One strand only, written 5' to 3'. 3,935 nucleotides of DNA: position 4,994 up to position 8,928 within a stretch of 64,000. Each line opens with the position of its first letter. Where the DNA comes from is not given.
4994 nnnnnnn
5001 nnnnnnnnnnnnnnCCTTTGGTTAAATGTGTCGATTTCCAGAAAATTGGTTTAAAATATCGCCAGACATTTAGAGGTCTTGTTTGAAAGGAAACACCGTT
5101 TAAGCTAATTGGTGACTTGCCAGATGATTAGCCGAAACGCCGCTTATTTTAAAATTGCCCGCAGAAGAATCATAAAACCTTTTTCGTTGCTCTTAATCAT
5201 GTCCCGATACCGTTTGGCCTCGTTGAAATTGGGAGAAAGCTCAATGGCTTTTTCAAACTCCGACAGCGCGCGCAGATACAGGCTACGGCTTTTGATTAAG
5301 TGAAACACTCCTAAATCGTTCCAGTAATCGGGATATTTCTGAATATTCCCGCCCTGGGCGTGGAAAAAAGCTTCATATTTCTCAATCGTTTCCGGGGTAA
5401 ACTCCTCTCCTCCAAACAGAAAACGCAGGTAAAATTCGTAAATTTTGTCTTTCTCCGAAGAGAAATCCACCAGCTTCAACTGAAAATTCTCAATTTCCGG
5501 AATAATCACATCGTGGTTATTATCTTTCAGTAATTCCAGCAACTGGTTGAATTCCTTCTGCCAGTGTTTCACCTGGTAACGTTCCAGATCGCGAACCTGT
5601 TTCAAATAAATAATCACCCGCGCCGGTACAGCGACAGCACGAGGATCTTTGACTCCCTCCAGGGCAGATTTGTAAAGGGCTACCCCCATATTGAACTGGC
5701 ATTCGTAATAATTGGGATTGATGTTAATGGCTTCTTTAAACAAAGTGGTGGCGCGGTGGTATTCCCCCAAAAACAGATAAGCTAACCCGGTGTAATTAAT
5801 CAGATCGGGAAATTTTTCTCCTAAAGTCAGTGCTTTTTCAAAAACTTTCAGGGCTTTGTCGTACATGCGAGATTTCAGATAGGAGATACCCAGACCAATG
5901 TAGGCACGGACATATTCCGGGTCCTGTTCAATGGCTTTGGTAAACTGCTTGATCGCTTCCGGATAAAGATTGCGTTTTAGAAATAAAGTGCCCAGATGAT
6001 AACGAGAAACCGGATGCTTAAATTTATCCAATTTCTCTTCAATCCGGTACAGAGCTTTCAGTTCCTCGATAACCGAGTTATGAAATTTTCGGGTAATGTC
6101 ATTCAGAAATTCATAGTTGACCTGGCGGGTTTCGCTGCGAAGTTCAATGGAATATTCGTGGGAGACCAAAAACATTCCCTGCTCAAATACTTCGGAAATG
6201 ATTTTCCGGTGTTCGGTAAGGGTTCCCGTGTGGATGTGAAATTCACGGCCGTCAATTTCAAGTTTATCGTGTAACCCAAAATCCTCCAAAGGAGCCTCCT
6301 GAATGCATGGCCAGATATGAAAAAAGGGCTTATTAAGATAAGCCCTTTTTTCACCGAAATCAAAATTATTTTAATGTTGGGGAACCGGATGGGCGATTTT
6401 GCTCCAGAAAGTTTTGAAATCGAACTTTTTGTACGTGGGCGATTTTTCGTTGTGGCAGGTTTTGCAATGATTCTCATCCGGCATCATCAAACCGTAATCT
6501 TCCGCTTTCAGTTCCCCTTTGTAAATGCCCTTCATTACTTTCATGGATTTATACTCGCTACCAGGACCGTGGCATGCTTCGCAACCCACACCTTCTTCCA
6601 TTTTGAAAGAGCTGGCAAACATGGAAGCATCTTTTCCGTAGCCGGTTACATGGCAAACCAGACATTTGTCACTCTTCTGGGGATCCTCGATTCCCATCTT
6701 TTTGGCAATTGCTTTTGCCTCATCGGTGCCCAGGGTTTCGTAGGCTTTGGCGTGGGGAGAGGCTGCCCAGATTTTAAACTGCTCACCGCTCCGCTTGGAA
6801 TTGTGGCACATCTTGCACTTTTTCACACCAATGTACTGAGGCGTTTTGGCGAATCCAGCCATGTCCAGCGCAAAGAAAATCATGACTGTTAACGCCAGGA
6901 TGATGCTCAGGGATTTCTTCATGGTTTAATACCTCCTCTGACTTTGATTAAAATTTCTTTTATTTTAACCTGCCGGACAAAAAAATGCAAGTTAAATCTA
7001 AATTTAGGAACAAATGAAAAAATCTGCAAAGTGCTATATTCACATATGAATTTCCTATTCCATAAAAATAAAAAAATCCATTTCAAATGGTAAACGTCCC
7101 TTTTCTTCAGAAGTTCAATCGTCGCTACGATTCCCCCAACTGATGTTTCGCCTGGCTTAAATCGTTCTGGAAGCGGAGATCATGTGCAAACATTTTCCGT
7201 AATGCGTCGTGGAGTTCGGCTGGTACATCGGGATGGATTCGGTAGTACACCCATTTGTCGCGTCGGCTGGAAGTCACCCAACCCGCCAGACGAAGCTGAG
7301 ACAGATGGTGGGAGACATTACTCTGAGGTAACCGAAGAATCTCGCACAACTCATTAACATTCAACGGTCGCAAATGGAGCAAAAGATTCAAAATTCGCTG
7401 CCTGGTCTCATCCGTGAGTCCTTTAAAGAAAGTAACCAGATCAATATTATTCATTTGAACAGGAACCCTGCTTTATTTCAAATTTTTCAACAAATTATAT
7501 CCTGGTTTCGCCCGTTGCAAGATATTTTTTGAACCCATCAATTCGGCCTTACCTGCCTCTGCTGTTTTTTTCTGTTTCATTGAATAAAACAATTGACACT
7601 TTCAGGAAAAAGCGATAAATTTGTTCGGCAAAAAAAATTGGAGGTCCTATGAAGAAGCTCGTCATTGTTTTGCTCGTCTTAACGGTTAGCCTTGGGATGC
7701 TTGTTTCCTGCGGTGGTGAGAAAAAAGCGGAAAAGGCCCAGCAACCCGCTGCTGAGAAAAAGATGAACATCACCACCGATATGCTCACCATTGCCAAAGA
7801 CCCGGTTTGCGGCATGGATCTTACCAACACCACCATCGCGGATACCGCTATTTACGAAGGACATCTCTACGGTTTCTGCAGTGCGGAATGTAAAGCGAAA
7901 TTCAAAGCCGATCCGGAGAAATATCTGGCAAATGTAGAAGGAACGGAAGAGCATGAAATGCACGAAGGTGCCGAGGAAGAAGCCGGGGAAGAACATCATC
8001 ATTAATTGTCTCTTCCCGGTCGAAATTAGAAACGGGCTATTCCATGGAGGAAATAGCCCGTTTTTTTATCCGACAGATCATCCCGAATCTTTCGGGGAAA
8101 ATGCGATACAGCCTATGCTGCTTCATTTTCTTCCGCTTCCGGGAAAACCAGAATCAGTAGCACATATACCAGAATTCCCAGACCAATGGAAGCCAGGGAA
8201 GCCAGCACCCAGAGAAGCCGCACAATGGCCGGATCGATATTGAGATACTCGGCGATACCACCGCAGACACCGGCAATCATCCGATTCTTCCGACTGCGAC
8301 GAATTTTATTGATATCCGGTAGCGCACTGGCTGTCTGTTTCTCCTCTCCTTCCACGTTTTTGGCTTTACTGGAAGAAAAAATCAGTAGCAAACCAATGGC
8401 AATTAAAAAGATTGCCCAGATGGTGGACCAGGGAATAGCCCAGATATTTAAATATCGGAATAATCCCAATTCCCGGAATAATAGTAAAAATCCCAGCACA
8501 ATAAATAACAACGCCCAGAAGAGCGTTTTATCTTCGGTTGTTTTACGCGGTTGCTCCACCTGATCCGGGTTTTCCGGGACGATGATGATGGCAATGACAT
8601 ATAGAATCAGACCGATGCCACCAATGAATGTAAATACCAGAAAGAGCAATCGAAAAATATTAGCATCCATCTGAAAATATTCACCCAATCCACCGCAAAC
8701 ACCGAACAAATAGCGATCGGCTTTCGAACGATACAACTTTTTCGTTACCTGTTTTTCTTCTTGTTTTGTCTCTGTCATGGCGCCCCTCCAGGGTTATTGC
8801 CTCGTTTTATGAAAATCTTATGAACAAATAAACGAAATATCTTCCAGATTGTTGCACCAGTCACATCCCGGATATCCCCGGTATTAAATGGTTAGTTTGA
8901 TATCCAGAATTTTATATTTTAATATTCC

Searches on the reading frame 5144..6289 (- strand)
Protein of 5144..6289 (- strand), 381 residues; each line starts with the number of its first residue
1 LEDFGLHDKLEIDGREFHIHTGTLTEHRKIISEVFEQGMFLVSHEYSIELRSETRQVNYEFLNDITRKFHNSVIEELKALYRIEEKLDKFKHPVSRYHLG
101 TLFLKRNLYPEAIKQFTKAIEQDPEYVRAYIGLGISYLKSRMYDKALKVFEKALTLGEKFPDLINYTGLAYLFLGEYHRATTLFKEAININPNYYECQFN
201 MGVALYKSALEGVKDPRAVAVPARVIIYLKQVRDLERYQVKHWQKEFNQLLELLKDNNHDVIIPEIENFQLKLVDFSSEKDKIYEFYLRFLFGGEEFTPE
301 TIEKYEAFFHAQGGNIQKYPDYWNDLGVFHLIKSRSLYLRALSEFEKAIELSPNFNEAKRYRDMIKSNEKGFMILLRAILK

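Call 12: search_protein_families(library=ncbifam, proteins=[window:5144-6289:-], max_evalue=0.00001)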
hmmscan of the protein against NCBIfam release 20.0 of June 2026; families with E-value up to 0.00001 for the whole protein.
window:5144-6289:- (381 aa): 14 families
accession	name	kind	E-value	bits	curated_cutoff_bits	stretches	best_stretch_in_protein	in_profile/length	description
NF040959.1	MamA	equivalog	1.3e-15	57.4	200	1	95-203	73-181/204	magnetosome protein MamA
TIGR02917.1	PEP_TPR_lipo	equivalog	1.4e-15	56.3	312.2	1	95-201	399-505/899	XrtA/PEP-CTERM system TPR-repeat protein PrsT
TIGR02521.1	type_IV_pilW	equivalog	1.7e-14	54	154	1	84-196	22-133/234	type IV pilus biogenesis/stability protein PilW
NF008391.2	PRK11189.1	equivalog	1.6e-13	50.8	250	1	150-208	88-146/297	lipoprotein NlpI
NF033762.1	social_mot_Tgl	equivalog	1.8e-12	47.2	225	1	97-208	35-149/252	social motility TPR repeat lipoprotein Tgl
TIGR00990.1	3a0801s09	subfamily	2.4e-11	43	757.25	1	96-193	402-499/615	mitochondrial import receptor subunit TOM70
NF047558.1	TPR_END_plus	domain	1.9e-08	34.1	32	0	97-127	3-33/56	TPR end-of-group domain-containing protein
NF033758.1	gliding_GltE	equivalog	5.1e-08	32.3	225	1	86-208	216-337/411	adventurous gliding motility TPR repeat lipoprotein GltE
TIGR02552.1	LcrH_SycD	equivalog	1.1e-07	31.7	104.8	1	105-193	30-118/136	SycD/LcrH family type III secretion system chaperone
NF047507.1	TPR_BatC_Lepto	exception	1.1e-06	28.2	175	0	139-201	70-136/214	TPR repeat-containing protein BatC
NF047371.1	FlcA_CTERM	equivalog_domain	1.8e-06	26.7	300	0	89-155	469-535/646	periplasmic flagellar collar protein FlcA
NF053779.1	BT3442_fam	equivalog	2.3e-06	26.6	940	0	123-189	98-163/563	BT3442 family protein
NF008756.0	PRK11788.1-4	equivalog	2.8e-06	26.6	474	1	66-188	154-276/389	lipopolysaccharide assembly protein LapB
NF002725.1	PRK02603.1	equivalog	4.9e-06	26.7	143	0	134-206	42-117/173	photosystem I assembly protein Ycf3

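Call 73: search_protein_families(library=padloc, proteins=[window:5144-6289:-], max_evalue=0.00001)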
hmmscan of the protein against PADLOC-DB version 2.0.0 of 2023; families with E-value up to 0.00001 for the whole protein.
window:5144-6289:- (381 aa): 0 families

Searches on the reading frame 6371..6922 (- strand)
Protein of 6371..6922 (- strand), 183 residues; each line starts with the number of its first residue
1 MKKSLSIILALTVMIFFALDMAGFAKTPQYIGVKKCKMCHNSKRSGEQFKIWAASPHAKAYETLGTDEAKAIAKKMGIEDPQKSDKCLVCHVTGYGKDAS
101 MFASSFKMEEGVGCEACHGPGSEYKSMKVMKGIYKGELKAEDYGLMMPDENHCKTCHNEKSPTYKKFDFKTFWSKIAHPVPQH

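Call 12: search_protein_families(library=ncbifam, proteins=[window:6371-6922:-], max_evalue=0.00001)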
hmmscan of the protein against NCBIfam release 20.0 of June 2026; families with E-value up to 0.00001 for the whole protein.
window:6371-6922:- (183 aa): 4 families
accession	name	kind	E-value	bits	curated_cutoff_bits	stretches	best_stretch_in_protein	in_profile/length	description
NF041198.1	UshA_like_PCGU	equivalog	4.2e-21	75.1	275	1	25-161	400-512/519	UshA-like (seleno)protein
NF043010.1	Cyt554_Nsmonas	equivalog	2.9e-18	66.1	400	1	2-131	2-128/238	cytochrome c-550 CycA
TIGR03507.1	decahem_SO1788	subfamily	2.6e-07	29.5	209.3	1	29-163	177-308/672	OmcA/MtrC family decaheme c-type cytochrome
NF041028.1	decahem_GSU2203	exception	4.2e-06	26.2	325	0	29-161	32-159/317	GSU2203 family decaheme c-type cytochrome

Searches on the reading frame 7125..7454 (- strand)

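Call 12: search_protein_families(library=ncbifam, proteins=[window:7125-7454:-], max_evalue=0.00001)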
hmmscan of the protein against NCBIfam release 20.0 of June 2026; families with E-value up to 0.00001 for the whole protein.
window:7125-7454:- (109 aa): 9 families
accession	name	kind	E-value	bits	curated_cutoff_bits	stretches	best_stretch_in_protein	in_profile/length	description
NF033788.1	HTH_metalloreg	subfamily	8.2e-23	80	55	1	7-81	2-76/77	metalloregulator ArsR/SmtB family transcription factor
NF007528.0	PRK10141.1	subfamily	4.7e-16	58.7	97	1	3-83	3-83/117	metalloregulator ArsR/SmtB family transcription factor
NF033789.1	repress_SdpR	subfamily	3.1e-13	49.5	100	1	10-81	2-72/79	autorepressor SdpR family transcription factor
NF041413.1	ArsR_Rv2640c_fam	equivalog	2.4e-12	47.3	155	1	5-83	31-111/118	Rv2640c family ArsR-like transcriptional regulator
NF045707.1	Dbac_1936_reg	equivalog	2.9e-09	36.8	115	1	9-85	10-85/99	ArsR/SmtB-type metalloregulator TsoR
NF047906.1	CdPbTransRegCmtR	equivalog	1.3e-08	34.7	150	1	11-90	16-91/104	Cd(II)/Pb(II)-sensing metalloregulatory transcriptional regulator CmtR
NF052532.1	TransRegPagRBaca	equivalog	2.4e-08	34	170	1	9-74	20-84/99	transcriptional repressor PagR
NF040642.1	sulf_sens_BigR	equivalog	6.2e-08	32.6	155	1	5-91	9-94/95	sulfite-sensing transcriptional repressor BigR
NF053602.1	Phr_regulator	exception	7.5e-06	25.6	320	1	13-62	9-57/191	heat shock transcription regulator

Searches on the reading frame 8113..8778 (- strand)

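Call 12: search_protein_families(library=ncbifam, proteins=[window:8113-8778:-], max_evalue=0.00001)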
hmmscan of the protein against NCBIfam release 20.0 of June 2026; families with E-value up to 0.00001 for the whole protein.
window:8113-8778:- (221 aa): 2 families
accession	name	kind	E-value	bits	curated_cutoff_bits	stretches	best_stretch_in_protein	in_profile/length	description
TIGR02978.1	phageshock_pspC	equivalog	4.2e-29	100.9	104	2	13-88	2-76/121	envelope stress response membrane protein PspC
NF007973.0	PRK10697.1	equivalog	5.3e-18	65.1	136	2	158-219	9-71/119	envelope stress response membrane protein PspC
